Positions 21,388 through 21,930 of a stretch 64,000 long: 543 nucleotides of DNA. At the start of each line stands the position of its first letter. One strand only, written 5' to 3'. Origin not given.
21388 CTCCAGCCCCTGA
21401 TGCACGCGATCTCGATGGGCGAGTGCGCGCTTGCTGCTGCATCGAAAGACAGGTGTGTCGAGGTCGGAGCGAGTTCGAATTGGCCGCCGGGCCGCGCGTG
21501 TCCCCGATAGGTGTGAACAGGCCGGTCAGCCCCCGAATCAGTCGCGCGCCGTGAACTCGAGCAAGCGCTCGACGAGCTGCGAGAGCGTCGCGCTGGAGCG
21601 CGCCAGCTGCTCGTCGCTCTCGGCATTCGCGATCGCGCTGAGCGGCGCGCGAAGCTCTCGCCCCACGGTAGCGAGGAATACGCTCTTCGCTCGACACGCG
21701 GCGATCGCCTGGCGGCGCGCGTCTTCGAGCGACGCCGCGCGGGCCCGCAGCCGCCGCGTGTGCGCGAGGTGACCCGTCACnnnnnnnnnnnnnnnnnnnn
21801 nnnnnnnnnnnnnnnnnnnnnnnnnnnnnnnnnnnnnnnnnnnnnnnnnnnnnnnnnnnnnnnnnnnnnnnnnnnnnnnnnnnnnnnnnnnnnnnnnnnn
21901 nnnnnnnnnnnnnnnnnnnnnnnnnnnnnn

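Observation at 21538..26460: Signalling giant (STK-AAA-GAF-PAS) ends in a histidine-kinase dimerisation domain whose phospho-accepting His is Arg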

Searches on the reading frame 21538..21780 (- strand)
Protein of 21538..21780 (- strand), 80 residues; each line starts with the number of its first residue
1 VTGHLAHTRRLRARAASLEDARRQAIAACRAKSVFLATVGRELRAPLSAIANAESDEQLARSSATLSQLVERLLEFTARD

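Call 5: search_protein_families(library=pfam, proteins=[window:21538-21780:-], max_evalue=1)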
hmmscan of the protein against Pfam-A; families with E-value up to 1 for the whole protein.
window:21538-21780:- (80 aa): 2 families
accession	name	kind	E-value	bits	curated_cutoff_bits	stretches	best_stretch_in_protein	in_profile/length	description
PF00512.31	HisKA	-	0.00016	22.1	26.9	1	32-52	2-22/66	His Kinase A (phospho-acceptor) domain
PF19921.4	bpX5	-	0.64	10.1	27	0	6-42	21-56/135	MoxR-vWA-beta-propeller ternary system domain bpX5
